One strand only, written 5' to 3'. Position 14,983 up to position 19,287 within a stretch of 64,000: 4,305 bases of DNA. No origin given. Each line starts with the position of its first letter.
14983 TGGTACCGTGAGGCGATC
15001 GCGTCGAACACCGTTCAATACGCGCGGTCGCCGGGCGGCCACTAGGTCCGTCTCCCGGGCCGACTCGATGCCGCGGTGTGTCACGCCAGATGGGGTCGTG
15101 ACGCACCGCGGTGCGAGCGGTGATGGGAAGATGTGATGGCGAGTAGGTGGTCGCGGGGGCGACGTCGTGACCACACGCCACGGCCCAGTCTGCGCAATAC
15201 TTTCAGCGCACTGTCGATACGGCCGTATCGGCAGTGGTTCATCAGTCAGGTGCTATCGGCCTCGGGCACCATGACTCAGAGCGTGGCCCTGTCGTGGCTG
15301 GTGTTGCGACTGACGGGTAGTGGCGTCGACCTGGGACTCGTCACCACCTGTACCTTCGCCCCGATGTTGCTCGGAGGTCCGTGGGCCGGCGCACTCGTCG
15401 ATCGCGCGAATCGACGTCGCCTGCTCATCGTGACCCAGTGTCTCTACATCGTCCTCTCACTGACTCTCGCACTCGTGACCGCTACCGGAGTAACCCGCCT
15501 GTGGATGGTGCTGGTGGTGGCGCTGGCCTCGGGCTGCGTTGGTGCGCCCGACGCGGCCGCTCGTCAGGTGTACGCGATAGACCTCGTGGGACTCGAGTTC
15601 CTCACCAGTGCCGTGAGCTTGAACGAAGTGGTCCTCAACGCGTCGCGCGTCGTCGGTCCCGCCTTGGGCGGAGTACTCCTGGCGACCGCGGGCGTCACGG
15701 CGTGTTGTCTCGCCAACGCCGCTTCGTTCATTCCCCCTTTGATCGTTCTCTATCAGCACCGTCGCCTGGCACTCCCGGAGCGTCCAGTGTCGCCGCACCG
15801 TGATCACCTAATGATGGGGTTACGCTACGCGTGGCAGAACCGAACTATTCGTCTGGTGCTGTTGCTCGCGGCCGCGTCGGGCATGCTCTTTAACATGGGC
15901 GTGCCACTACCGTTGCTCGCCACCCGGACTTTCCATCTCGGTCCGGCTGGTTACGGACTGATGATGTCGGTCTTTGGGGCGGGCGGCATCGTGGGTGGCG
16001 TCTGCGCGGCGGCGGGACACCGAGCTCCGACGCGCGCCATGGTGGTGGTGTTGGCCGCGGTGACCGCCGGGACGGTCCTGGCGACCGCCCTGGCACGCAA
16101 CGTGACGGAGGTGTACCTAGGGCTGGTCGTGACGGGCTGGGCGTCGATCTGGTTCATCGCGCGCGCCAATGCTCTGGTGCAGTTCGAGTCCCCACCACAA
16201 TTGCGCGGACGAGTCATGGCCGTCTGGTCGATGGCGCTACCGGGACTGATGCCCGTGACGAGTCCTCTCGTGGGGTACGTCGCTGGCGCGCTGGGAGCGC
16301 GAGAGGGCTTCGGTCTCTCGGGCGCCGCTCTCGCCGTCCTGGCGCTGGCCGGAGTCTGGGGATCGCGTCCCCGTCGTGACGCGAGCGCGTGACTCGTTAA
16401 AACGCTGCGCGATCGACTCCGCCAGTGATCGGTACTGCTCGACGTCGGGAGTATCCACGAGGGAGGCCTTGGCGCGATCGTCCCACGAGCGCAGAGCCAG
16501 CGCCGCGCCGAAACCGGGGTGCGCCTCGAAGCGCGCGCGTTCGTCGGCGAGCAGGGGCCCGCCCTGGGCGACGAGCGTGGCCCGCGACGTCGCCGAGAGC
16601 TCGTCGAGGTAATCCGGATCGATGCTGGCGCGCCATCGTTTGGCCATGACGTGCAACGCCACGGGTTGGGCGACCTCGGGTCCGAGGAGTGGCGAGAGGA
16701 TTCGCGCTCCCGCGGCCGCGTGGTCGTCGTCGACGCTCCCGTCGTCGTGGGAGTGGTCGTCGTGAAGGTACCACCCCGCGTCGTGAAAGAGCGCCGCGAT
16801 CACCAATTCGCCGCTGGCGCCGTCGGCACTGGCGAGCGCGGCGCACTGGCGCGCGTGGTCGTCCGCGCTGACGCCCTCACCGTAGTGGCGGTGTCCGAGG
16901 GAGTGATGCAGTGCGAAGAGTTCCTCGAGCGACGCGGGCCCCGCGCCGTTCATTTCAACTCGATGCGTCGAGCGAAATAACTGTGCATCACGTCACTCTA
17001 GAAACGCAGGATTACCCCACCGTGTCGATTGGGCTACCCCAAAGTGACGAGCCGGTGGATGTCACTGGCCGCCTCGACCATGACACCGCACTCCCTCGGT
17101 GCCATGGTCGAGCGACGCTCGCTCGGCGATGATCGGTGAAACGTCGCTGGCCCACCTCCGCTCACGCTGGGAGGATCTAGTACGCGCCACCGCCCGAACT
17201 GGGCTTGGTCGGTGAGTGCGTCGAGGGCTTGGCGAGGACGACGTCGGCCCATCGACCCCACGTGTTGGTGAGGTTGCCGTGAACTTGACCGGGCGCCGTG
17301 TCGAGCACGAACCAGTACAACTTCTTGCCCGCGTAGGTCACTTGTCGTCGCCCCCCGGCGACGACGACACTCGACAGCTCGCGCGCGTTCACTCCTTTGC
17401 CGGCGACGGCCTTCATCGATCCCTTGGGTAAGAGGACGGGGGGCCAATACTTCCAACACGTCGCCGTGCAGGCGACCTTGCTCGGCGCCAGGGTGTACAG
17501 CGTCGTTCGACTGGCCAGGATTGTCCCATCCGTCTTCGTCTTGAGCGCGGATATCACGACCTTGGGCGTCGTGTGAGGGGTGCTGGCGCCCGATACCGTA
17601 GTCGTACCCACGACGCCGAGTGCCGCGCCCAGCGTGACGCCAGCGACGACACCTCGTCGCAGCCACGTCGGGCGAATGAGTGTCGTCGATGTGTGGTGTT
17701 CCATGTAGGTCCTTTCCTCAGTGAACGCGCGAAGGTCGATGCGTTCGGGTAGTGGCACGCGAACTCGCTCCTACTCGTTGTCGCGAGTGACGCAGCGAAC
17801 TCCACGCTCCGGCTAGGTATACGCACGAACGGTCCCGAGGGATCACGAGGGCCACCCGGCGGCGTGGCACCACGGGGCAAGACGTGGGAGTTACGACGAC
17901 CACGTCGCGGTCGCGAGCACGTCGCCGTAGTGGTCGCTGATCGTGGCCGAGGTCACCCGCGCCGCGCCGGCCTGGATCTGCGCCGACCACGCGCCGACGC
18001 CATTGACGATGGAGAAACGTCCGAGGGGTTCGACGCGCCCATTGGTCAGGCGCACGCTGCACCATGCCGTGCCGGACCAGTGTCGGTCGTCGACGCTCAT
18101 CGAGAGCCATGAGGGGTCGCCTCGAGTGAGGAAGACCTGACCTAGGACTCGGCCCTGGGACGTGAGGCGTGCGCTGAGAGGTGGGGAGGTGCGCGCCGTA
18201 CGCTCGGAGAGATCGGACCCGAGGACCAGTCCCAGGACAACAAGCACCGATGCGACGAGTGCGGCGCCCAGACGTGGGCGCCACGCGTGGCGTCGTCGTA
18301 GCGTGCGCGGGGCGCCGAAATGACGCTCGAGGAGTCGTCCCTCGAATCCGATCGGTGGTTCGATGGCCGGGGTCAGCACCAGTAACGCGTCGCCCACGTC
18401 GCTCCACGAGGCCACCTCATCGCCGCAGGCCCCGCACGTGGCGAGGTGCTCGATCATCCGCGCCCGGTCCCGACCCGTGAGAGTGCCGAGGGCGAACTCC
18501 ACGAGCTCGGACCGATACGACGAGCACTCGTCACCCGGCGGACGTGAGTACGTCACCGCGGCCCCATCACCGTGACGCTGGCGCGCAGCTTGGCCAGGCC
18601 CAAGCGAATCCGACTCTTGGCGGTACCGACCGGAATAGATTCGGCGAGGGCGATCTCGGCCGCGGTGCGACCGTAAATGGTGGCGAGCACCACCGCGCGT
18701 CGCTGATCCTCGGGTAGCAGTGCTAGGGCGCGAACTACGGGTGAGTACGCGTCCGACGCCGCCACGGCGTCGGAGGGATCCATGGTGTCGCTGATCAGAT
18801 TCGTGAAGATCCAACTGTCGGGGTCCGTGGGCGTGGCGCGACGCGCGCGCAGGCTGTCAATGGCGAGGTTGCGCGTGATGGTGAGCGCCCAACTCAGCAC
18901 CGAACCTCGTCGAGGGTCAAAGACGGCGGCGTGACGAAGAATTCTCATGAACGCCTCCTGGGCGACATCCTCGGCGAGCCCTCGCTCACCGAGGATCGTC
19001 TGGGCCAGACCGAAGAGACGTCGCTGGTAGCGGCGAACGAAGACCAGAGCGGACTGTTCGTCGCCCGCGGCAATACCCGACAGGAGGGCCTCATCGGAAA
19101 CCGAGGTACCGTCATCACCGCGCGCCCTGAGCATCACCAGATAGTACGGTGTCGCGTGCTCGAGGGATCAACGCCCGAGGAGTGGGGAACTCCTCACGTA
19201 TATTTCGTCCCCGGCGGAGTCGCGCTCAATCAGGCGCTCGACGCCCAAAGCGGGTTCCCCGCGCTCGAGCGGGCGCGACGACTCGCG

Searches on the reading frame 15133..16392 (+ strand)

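Call 39: search_protein_families(library=pfam, proteins=[window:15133-16392:+], max_evalue=0.001)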
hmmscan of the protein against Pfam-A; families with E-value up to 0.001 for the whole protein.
window:15133-16392:+ (419 aa): 3 families
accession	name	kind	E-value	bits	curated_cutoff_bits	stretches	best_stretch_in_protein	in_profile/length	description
PF05977.19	MFS_3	-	8e-51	173.5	27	1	23-409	3-392/524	Transmembrane secretion effector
PF07690.21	MFS_1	-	2.1e-27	96.4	33.4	2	36-292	2-258/347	Major Facilitator Superfamily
PF13347.12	MFS_2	-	1.3e-05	24.4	27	1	23-134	217-325/427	MFS/sugar transport protein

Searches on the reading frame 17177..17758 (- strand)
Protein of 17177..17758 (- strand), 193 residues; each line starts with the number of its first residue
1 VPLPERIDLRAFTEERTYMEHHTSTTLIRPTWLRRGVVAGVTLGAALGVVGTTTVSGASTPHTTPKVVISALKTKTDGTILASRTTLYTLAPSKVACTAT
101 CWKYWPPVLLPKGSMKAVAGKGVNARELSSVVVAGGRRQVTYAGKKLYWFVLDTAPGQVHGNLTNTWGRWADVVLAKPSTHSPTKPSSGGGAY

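Call 39: search_protein_families(library=pfam, proteins=[window:17177-17758:-], max_evalue=0.001)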
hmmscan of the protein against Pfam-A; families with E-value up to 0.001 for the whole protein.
window:17177-17758:- (193 aa): 1 family
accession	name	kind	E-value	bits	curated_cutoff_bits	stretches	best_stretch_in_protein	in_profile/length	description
PF03640.20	Lipoprotein_15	-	8e-06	25.7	24.4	1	131-165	3-37/47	Secreted repeat of unknown function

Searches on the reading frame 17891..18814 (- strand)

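Call 39: search_protein_families(library=pfam, proteins=[window:17891-18814:-], max_evalue=0.001)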
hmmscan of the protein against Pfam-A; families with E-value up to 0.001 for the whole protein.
window:17891-18814:- (307 aa): 1 family
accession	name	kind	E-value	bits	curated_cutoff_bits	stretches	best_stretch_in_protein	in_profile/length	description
PF13490.11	zf-HC2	-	2.6e-07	31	22.2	1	97-130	1-34/35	Putative zinc-finger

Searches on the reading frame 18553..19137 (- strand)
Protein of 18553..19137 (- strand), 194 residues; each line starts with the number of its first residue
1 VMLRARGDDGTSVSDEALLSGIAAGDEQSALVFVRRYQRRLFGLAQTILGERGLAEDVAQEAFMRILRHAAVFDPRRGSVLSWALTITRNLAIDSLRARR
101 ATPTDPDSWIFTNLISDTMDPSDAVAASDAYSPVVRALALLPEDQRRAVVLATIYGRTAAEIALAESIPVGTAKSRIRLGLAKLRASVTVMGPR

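Call 39: search_protein_families(library=pfam, proteins=[window:18553-19137:-], max_evalue=0.001)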
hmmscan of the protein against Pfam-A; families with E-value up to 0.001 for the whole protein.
window:18553-19137:- (194 aa): 4 families
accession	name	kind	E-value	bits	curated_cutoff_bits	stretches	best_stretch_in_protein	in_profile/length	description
PF04542.20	Sigma70_r2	-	2.3e-20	72.6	24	1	33-101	1-70/71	Sigma-70 region 2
PF08281.18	Sigma70_r4_2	-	3.1e-11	43.2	25.7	1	134-184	4-54/54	Sigma-70, region 4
PF04545.22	Sigma70_r4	-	7.5e-07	29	24.1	1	137-186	1-50/50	Sigma-70, region 4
PF07638.17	Sigma70_ECF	-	0.00017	22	21.1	1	18-186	7-181/185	ECF sigma factor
